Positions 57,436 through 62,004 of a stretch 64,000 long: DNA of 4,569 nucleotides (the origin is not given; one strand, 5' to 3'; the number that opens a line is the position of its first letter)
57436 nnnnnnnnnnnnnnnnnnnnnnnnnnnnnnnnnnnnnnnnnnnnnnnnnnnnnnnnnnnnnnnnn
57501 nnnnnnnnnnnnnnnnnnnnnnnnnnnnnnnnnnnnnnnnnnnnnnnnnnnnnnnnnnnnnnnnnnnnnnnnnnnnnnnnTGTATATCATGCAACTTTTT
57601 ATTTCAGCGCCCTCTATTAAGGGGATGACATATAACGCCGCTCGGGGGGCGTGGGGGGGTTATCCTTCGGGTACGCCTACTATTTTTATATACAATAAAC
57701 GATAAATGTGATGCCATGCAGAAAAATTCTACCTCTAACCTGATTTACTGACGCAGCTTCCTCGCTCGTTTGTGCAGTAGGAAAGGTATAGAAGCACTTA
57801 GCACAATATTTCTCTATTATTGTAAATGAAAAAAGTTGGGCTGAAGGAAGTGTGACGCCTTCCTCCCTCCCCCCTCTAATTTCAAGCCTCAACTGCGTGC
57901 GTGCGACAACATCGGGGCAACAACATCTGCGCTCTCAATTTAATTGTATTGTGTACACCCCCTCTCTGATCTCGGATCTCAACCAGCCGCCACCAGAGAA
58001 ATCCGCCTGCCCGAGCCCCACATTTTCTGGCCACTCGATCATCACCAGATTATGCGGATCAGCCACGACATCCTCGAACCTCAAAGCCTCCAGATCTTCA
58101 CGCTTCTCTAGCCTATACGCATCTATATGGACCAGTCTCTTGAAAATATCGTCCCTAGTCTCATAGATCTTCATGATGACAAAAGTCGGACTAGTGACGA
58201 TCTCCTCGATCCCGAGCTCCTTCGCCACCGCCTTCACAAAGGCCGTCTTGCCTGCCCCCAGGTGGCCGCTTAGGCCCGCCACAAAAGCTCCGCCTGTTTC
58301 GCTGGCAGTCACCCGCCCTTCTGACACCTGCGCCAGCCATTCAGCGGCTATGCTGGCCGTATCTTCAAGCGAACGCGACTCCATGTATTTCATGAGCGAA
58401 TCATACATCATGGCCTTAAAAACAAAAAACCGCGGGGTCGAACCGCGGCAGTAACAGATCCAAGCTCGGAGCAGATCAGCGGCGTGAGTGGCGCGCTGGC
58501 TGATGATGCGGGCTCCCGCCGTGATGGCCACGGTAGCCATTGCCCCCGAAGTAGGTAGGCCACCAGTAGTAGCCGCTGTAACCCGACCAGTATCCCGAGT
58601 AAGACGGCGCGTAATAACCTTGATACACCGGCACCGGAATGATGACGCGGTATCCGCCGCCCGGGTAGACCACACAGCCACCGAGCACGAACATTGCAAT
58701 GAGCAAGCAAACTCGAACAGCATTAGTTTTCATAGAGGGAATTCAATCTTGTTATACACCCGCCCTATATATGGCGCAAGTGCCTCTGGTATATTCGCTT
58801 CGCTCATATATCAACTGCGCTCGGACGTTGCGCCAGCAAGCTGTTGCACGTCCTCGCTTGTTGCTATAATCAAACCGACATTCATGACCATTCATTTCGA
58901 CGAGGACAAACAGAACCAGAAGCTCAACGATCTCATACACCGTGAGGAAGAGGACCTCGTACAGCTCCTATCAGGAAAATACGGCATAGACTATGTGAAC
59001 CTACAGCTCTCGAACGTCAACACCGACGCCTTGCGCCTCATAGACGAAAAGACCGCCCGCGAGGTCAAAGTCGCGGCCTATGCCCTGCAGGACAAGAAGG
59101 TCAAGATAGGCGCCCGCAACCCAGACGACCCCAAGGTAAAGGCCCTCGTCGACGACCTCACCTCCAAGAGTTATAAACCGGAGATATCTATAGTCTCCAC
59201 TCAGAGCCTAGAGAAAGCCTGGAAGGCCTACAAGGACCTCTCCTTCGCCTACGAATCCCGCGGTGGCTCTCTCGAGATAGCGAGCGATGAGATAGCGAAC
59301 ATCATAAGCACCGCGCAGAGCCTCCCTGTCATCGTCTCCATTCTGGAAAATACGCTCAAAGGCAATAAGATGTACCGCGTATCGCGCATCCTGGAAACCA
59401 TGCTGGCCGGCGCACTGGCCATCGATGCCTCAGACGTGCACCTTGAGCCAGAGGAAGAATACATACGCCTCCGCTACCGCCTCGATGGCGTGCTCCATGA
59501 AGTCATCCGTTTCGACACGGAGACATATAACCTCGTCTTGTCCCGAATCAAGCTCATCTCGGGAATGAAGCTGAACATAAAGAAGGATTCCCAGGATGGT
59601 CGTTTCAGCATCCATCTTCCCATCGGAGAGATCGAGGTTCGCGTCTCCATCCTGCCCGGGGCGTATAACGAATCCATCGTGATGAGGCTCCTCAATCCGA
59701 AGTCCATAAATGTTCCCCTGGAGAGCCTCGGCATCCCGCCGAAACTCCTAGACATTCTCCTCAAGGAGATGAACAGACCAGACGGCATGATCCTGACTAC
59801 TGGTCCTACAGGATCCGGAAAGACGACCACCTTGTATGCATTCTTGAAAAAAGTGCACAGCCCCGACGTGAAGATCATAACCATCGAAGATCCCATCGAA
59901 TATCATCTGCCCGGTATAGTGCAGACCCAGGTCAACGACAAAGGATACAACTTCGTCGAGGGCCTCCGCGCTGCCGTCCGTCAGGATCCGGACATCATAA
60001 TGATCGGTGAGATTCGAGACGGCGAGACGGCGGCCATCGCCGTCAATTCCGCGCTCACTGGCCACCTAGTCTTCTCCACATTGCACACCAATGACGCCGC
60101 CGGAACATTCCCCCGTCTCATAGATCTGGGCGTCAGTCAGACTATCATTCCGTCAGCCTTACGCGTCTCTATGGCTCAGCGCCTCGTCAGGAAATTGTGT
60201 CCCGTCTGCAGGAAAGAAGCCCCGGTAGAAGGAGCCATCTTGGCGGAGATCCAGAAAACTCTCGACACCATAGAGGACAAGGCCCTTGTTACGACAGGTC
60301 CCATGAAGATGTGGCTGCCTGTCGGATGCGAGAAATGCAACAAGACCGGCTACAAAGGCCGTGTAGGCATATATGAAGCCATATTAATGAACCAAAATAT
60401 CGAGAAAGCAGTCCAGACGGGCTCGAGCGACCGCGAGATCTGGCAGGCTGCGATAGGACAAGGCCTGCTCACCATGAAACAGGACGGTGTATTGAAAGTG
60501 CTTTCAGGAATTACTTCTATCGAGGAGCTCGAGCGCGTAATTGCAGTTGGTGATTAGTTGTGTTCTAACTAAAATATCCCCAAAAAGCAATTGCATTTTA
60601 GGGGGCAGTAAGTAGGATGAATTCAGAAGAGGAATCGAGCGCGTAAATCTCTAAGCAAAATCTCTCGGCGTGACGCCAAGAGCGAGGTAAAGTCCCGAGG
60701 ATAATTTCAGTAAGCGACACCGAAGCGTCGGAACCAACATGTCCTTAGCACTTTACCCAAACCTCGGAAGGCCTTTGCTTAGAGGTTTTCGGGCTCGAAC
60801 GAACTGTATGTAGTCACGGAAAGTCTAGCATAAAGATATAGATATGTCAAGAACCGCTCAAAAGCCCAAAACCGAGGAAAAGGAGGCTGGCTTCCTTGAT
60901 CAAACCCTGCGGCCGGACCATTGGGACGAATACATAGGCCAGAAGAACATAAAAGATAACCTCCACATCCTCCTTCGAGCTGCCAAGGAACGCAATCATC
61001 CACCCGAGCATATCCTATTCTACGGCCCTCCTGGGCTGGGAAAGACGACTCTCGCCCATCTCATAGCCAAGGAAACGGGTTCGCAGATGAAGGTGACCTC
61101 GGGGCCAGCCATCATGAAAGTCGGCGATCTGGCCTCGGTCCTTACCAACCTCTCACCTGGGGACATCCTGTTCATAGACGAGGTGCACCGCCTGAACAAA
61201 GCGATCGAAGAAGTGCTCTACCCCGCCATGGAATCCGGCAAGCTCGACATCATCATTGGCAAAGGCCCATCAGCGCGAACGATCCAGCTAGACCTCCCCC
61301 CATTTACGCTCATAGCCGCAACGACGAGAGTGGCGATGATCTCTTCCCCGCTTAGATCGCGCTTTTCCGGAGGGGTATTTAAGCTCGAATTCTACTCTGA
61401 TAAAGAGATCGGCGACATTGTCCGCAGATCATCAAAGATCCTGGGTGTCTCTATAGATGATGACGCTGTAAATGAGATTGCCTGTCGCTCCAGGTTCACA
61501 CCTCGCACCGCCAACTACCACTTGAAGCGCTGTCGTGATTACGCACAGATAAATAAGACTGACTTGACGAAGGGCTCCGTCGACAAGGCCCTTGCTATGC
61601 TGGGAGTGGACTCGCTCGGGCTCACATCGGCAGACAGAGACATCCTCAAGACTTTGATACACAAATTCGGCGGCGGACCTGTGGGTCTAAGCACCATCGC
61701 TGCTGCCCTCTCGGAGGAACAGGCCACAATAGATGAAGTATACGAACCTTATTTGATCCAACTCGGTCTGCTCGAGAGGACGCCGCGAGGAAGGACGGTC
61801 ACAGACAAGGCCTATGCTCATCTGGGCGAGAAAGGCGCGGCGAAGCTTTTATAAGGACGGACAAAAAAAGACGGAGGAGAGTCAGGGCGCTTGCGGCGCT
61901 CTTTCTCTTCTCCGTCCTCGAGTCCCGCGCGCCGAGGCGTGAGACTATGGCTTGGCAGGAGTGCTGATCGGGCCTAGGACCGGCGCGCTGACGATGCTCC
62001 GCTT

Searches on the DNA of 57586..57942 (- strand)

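Call 82: search_dna_similar(query=window:57586-57942:-, collection=plasmids, mode=distant, max_evalue=0.01, max_rows=5)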
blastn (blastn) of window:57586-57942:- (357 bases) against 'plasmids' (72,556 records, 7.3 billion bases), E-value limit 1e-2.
No match.

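Call 83: search_dna_similar(query=window:57586-57942:-, collection=phages, mode=distant, max_evalue=0.01, max_rows=5)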
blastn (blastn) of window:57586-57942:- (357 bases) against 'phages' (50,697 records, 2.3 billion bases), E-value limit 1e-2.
No match.
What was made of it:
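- Tried and rejected: Plasmid and phage blastn found nothing (calls 82, 83).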

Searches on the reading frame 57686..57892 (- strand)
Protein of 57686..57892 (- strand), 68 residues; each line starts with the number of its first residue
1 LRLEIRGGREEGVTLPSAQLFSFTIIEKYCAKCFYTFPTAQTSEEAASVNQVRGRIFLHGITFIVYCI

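Call 56: search_protein_representatives(protein=window:57686-57892:-)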
Query: 68 residues. Proteins with E-value up to 0.001 (for the whole library): 3; up to 1e-10: 0; up to 1e-30: 0. The best 3 are listed.
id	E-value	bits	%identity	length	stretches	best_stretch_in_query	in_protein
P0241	2.1e-08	49.9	39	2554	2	40-67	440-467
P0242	1.6e-05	40.9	24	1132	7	5-57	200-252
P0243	7.9e-04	35.5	33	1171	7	16-43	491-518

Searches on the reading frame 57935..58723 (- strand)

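Call 38: search_protein_families(library=pfam, proteins=[window:57935-58723:-])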
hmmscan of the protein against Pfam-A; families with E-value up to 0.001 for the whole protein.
window:57935-58723:- (262 aa): 1 family
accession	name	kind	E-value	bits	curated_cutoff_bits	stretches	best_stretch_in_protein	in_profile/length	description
PF02367.23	TsaE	-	7.2e-29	100.8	26.6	1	118-235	3-105/128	Threonylcarbamoyl adenosine biosynthesis protein TsaE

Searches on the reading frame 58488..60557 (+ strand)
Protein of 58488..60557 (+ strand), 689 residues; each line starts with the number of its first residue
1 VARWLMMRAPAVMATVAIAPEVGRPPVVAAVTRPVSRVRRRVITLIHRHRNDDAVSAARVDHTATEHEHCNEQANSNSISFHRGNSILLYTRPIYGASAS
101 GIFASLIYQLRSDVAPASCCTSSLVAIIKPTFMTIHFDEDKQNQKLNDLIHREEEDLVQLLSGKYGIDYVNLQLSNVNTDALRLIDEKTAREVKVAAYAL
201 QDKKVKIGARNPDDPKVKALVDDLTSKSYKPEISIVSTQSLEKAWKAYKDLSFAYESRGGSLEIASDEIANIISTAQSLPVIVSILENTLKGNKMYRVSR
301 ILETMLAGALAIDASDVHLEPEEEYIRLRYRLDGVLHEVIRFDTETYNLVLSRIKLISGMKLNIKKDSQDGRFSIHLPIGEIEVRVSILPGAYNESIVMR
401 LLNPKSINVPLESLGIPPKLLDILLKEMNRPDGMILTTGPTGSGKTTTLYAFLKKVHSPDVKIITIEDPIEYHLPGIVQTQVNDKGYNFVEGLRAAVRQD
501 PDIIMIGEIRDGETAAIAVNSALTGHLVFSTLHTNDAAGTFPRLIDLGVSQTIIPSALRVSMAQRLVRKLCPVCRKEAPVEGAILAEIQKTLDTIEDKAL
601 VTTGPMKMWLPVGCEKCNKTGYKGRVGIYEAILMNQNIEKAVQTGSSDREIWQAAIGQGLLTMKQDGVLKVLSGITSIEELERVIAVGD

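Call 81: search_protein_families(library=pfam, proteins=[window:58488-60557:+], max_evalue=0.00001)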
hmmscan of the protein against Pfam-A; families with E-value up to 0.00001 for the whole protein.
window:58488-60557:+ (689 aa): 1 family
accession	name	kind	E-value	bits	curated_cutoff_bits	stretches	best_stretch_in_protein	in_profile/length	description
PF00437.27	T2SSE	-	6.1e-117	390.8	24.9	1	298-683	8-370/370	Type II/IV secretion system protein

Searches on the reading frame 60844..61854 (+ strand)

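Call 81: search_protein_families(library=pfam, proteins=[window:60844-61854:+], max_evalue=0.00001)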
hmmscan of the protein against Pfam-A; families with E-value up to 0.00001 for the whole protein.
window:60844-61854:+ (336 aa): 7 families
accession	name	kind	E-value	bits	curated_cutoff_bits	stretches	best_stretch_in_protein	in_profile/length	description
PF05496.18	RuvB_N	-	1.4e-70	236.6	27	1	22-175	1-154/159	Holliday junction DNA helicase RuvB P-loop domain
PF05491.19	RuvB_C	-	5.3e-26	90.8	24.7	1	258-327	2-71/72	RuvB C-terminal winged helix domain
PF17864.7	AAA_lid_4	-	9.7e-21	73.8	27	1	184-256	1-74/74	RuvB AAA lid domain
PF00004.35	AAA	-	3.1e-20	73.4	21.2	1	57-175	1-124/131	ATPase family associated with various cellular activities (AAA)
PF07728.20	AAA_5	-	2.2e-10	41.1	22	1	56-174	1-139/139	AAA domain (dynein-related subfamily)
PF00910.28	RNA_helicase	-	1.2e-06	29.3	21.5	0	57-131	1-77/105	RNA helicase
PF06068.19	TIP49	-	3.4e-06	26.9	23.8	0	26-85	22-81/347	TIP49 P-loop domain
